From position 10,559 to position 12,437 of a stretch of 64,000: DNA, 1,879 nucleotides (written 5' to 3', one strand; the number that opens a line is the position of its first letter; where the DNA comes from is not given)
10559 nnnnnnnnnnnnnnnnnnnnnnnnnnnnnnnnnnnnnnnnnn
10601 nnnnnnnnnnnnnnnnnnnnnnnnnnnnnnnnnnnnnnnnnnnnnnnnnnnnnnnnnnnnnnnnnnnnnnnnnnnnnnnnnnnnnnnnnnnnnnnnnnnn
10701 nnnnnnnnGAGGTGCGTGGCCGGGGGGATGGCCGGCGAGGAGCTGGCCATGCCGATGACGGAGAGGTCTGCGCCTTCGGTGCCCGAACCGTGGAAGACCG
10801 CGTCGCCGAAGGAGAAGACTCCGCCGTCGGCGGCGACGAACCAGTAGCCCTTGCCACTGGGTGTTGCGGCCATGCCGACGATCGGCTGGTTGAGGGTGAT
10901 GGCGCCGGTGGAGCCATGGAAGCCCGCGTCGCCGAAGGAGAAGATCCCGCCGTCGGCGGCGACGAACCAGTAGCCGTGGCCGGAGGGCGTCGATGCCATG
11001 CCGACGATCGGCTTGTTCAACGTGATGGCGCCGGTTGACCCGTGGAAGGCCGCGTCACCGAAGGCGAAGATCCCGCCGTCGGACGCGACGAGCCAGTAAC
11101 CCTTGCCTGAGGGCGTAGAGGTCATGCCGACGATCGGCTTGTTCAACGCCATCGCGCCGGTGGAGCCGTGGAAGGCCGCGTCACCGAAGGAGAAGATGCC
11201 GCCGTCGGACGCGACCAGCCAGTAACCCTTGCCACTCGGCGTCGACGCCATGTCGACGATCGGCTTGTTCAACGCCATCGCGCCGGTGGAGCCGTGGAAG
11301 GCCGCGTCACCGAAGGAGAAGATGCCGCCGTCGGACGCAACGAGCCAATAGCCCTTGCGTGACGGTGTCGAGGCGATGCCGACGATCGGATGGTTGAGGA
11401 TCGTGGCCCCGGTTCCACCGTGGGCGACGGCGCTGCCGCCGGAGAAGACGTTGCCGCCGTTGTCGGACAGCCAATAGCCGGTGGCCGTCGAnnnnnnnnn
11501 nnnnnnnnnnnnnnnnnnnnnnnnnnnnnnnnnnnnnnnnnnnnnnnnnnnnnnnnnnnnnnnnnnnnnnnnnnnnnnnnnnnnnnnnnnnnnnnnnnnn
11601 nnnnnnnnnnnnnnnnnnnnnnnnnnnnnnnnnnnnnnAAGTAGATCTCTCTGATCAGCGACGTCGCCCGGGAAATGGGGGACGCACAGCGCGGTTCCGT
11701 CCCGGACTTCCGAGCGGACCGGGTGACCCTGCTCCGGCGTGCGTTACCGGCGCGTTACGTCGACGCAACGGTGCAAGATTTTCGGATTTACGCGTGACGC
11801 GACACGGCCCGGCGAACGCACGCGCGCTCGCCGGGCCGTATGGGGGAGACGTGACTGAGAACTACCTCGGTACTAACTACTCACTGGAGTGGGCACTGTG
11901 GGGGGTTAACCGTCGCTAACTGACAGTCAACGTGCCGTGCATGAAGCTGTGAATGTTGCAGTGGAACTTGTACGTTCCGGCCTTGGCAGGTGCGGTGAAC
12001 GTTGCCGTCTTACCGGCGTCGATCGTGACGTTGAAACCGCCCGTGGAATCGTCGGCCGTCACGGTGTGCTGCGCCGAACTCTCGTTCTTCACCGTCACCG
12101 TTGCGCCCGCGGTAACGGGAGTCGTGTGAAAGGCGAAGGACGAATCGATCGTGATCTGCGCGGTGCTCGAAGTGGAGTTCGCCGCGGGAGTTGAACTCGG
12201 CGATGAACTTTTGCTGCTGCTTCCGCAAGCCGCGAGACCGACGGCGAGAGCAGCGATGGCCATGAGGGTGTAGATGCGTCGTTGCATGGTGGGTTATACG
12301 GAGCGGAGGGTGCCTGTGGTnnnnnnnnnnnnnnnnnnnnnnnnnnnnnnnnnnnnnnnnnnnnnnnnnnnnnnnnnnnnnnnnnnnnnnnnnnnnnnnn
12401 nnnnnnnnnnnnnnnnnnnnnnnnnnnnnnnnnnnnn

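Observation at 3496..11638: Tandem pair of giant secreted proteins built from two unnamed repeat types (6 x 42-aa propeller-like blades + 9-10 Cys-paired Ig-like modules) with no recognisable cell anchor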

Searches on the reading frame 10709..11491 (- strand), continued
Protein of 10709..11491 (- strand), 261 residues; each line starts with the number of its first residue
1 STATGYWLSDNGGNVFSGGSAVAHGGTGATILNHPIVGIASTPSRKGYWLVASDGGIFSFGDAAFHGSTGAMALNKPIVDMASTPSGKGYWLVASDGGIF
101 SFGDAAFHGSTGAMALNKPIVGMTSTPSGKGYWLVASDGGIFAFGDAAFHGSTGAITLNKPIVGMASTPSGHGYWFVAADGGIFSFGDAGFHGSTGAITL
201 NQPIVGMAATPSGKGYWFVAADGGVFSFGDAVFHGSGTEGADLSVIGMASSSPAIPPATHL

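Call 85: search_protein_families(library=phrogs, proteins=[L098:690-2330:+, L098:2303-3229:+, L098:3091-4500:+, L098:4505-5365:+, L098:5332-6474:+, L098:8187-9437:-, L095:5422-6384:+, L095:6381-6770:+, L095:2327-2986:+, L103:4657-8571:+], max_evalue=0.001)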
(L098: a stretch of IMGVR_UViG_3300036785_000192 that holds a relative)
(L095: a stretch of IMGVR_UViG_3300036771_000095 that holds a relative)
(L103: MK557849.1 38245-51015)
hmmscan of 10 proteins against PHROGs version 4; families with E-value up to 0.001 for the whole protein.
L098:690-2330:+ (546 aa): 21 families
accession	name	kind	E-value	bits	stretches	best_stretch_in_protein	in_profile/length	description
phrog_58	-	tail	2.7e-35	123.1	2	350-506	864-1010/1544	tail length tape measure protein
phrog_305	-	tail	2.9e-33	116.5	1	10-511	317-764/1001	tail length tape measure protein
phrog_8462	-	tail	6.2e-20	72.5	1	210-497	221-465/672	tail length tape measure protein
phrog_1272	-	tail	1.1e-17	64.2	3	237-398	588-727/1606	tail length tape measure protein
phrog_971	-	lysis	7.3e-17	62.3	1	54-445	302-637/1338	endolysin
phrog_5493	-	tail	1.2e-16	61.3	1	389-510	916-1038/1102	tail length tape measure protein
phrog_24198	-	unknown function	2.3e-16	61.2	1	409-503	172-264/350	-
phrog_991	-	tail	3.5e-12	45.7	1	27-487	213-825/1966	tail length tape measure protein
phrog_38258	-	unknown function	8.5e-10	39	1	270-450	132-306/427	-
phrog_4197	-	tail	2.6e-09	36.4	1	258-367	792-895/1783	tail length tape measure protein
phrog_1068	-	tail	3.1e-09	37.1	1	245-452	336-516/706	tail length tape measure protein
phrog_3981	-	tail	4.6e-09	36.9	1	20-455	14-460/584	tail length tape measure protein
phrog_7972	-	unknown function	3.1e-08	33.9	1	228-496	346-560/687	-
phrog_9228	-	tail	8.2e-08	32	1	229-359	535-659/1425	tail length tape measure protein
phrog_21157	-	tail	8.4e-08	32.1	1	267-356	663-753/782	minor tail protein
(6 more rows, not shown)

L098:2303-3229:+ (308 aa): 2 families
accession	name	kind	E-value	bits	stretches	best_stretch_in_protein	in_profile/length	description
phrog_5577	-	tail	4.2e-19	70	1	46-261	49-257/295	minor tail protein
phrog_33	-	tail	3.1e-05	24.2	1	39-271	61-254/651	distal tail protein Dit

L098:3091-4500:+ (469 aa): 1 family
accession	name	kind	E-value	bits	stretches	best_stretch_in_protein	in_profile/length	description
phrog_1885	-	tail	2.5e-10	40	1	106-432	44-365/1033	minor tail protein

L098:4505-5365:+ (286 aa): 3 families
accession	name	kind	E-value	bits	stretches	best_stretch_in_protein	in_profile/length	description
phrog_3398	-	head and packaging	4e-17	63.6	1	41-154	55-166/359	virion structural protein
phrog_13571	-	head and packaging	1.1e-08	35.7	1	60-151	62-146/356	virion structural protein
phrog_13141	-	unknown function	8.8e-06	26.1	1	82-152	82-153/297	-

L098:5332-6474:+ (380 aa): 5 families
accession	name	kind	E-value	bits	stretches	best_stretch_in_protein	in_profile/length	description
phrog_1493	-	lysis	3.6e-17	63.6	1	87-265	16-199/394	endolysin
phrog_7698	-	lysis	8.8e-11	43.1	1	108-248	29-166/316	endolysin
phrog_19265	-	unknown function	1.5e-10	42.3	1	106-238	27-156/293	-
phrog_14048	-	lysis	1e-06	29.7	1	98-238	24-169/305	endolysin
phrog_1794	-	lysis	2.1e-06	28.4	1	105-161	58-119/336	amidase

L098:8187-9437:- (416 aa): 3 families
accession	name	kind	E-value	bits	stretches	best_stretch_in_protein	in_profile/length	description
phrog_1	-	integration and excision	2.6e-50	173.3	1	53-395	119-434/611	integrase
phrog_216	-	integration and excision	5.6e-20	72.6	1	188-395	25-223/301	integrase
phrog_7244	-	integration and excision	6.8e-06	26.5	1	149-276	110-232/263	integrase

L095:5422-6384:+ (320 aa): 18 families
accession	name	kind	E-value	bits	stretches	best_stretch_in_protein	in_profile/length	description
phrog_12609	-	lysis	9.3e-33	114.9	1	23-180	21-184/264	endolysin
phrog_670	-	lysis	1.6e-28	101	1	17-190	105-266/596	endolysin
phrog_2998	-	lysis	7.5e-16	59.7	1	29-196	150-311/485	endolysin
phrog_833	-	lysis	6.8e-15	56.5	1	23-212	28-213/294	endolysin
phrog_1493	-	lysis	1.4e-14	55.1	1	20-203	29-188/394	endolysin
phrog_2338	-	lysis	9.8e-14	52.5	1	23-162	26-151/346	endolysin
phrog_700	-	lysis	5.6e-12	46.8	1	24-187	208-376/491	endolysin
phrog_8164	-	lysis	1.2e-11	45.5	1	24-162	25-158/320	endolysin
phrog_1794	-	lysis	5.7e-11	43.4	1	17-132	48-167/336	amidase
phrog_9611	-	lysis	1.3e-09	39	1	15-127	12-130/246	endolysin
phrog_14048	-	lysis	2.3e-09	38.3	1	8-128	10-130/305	endolysin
phrog_19265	-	unknown function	1.4e-08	35.8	1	26-130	25-123/293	-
phrog_7698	-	lysis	2.9e-08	34.8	1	24-149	23-125/316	endolysin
phrog_3088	-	lysis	1.9e-06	28.8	1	23-132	22-128/248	amidase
phrog_28089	-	lysis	2.2e-05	23.5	1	21-149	264-406/1141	endolysin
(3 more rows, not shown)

L095:6381-6770:+ (129 aa): 0 families

L095:2327-2986:+ (219 aa): 0 families

L103:4657-8571:+ (1304 aa): 1 family
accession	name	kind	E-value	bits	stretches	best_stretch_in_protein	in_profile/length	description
phrog_1887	-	tail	5.7e-05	23.3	0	766-957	467-648/670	tail protein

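Call 93: search_protein_families(library=phrogs, proteins=[L089:5464-6357:+, L090:1962-2942:+, L092:5407-6186:+, L099:5449-6378:+, L085:5461-6735:+, L091:5905-7080:+, L096:317-1120:+, L101:5566-6177:+, L086:4666-7797:+, L087:4837-7902:+], max_evalue=0.0001)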
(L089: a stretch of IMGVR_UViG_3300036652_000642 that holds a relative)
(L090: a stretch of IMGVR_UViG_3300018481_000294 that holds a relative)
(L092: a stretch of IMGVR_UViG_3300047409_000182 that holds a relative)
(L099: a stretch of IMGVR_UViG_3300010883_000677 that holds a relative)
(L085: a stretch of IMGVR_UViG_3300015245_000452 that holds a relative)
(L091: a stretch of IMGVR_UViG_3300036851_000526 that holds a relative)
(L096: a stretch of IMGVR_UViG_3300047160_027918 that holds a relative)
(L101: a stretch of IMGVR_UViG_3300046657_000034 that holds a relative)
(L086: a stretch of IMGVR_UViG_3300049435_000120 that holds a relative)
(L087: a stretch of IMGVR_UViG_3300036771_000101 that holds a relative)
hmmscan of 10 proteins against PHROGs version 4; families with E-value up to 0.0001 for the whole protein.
L089:5464-6357:+ (298 aa): 0 families

L090:1962-2942:+ (327 aa): 2 families
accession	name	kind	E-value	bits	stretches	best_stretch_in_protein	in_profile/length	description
phrog_880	-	lysis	1.7e-22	81.4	1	19-198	163-344/435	endolysin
phrog_2998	-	lysis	3.3e-09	37.8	1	13-198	91-309/485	endolysin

L092:5407-6186:+ (260 aa): 1 family
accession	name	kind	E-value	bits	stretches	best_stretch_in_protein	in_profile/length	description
phrog_1493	-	lysis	6.1e-06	26.6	1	53-136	98-178/394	endolysin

L099:5449-6378:+ (310 aa): 1 family
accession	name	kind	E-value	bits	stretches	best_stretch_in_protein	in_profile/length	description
phrog_1493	-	lysis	1.8e-10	41.6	1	57-179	53-180/394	endolysin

L085:5461-6735:+ (425 aa): 8 families
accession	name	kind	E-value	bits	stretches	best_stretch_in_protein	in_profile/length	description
phrog_12609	-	lysis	2.5e-22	80.7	1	8-167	10-178/264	endolysin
phrog_2998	-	lysis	1.1e-21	78.8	1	15-170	140-297/485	endolysin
phrog_16428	-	lysis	1.8e-13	51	1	13-168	255-418/520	endolysin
phrog_700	-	lysis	2.7e-08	34.6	1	11-165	200-361/491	endolysin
phrog_19265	-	unknown function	2.2e-07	31.9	1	11-88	13-90/293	-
phrog_7698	-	lysis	3.5e-06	28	1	2-87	5-91/316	endolysin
phrog_833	-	lysis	4.7e-05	24.2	1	12-96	21-107/294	endolysin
phrog_670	-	lysis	9e-05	22.5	1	1-89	91-185/596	endolysin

L091:5905-7080:+ (392 aa): 0 families

L096:317-1120:+ (268 aa): 0 families

L101:5566-6177:+ (204 aa): 1 family
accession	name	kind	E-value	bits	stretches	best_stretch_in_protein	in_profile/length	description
phrog_9228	-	tail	1.4e-05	24.6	1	75-156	961-1044/1425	tail length tape measure protein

L086:4666-7797:+ (1044 aa): 0 families

L087:4837-7902:+ (1022 aa): 0 families

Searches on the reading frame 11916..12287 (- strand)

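Call 3: search_protein_families(library=pfam, proteins=[window:11916-12287:-], max_evalue=1)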
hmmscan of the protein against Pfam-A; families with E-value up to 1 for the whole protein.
window:11916-12287:- (123 aa): 15 families
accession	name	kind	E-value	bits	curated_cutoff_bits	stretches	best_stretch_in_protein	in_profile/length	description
PF13473.12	Cupredoxin_1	-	1.9e-14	54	27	1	28-122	16-104/104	Cupredoxin-like domain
PF00127.26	Copper-bind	-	0.00015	22.5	21.2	1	42-122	16-98/99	Copper binding proteins, plastocyanin/azurin family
PF17936.7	Big_6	-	0.0098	16.6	27.6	1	59-97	22-64/83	Bacterial Ig domain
PF09476.15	Pilus_CpaD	-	0.017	15.3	31.1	1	11-96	1-84/200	Pilus biogenesis CpaD protein (pilus_cpaD)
PF04234.18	CopC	-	0.019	16.4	23.3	1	31-107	6-71/92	CopC domain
PF19407.5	DUF5979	-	0.033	15.3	25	1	35-99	30-99/104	Domain of unknown function (DUF5979)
PF13620.12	CarboxypepD_reg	-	0.11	13.3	32.3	1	59-99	14-54/82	Carboxypeptidase regulatory-like domain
PF18140.6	PCC_BT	-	0.12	13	23.5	1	46-112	18-82/126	Propionyl-coenzyme A carboxylase BT domain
PF10989.13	DUF2808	-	0.13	12.7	25.3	1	41-113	53-128/146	Protein of unknown function (DUF2808)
PF16386.10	DUF4995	-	0.16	12.5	28.4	1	7-27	5-25/73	Domain of unknown function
PF13157.11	Enas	-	0.17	12.4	22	1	55-99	36-82/112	Endospore appendages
PF25682.1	Phage_VG64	-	0.2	11.9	27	1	1-50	1-50/127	Mycobacterium phage VG64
PF05984.18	Cytomega_UL20A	-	0.32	11.8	27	0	1-48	1-47/107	Cytomegalovirus UL20A protein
PF20944.2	StcE_b-sandwich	-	0.43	11.1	27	1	60-98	25-63/75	Metalloprotease StcE, beta-sandwich domain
PF13627.12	LptM_cons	-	0.89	9.9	27.3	0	8-22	1-15/23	LPS-assembly lipoprotein LptM, conserved region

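Call 4: search_protein_families(library=ncbifam, proteins=[window:11916-12287:-], max_evalue=1)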
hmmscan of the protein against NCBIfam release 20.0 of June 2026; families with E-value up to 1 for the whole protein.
window:11916-12287:- (123 aa): 24 families
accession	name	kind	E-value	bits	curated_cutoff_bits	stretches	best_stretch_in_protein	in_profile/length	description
TIGR02657.1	amicyanin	equivalog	0.00035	20.9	110.2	1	58-122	15-82/83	amicyanin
NF041757.1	EfeO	equivalog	0.00077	18.6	270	1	18-122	1-106/359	iron uptake system protein EfeO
NF008627.0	PRK11615.1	equivalog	0.001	18.8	221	1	3-55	2-54/185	DcrB family lipoprotein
NF051440.1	CuResCopIPSEAE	equivalog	0.0027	17.5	280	1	3-68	3-71/180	copper-resistant cuproprotein CopI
TIGR02656.1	cyanin_plasto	equivalog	0.0035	17.7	87.85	1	62-122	25-98/99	plastocyanin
NF053527.1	lipo_Cory_WKLS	subfamily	0.0044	17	105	1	8-44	3-39/166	WKL family lipoprotein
NF053532.1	lipo_SCO4651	subfamily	0.0099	15.6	65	1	3-47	1-45/277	SCO4651 family lipoprotein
NF058595.1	invert_tail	domain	0.012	16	37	1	5-59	56-109/113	lipo-invert putative C-terminal anchoring domain-containing protein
NF047847.2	SS_mature_LptM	equivalog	0.013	15.6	27.7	1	1-22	1-21/31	LPS translocon maturation chaperone LptM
NF045774.1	cytochro_C551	exception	0.013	15.5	118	1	2-54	2-54/110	cytochrome c551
NF041941.1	lipo_FMN_PplA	exception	0.019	14.2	325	1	3-45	4-46/302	extracellular electron transfer flavoprotein PplA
NF033553.1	MerP_Gpos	exception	0.026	14.4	110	1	1-95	1-96/112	mercury resistance system substrate-binding protein MerP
NF040526.1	SCO0930_lipo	equivalog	0.05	12.8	275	1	8-94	6-92/311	SCO0930 family lipoprotein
NF037950.1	spanin2_1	subfamily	0.056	13.8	100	1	2-73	4-73/130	bacteriophage spanin2 family protein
NF052551.1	EnvBioLpgNMYCTU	equivalog_domain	0.088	12.1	250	1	5-66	4-60/227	envelope biogenesis lipoprotein LpqN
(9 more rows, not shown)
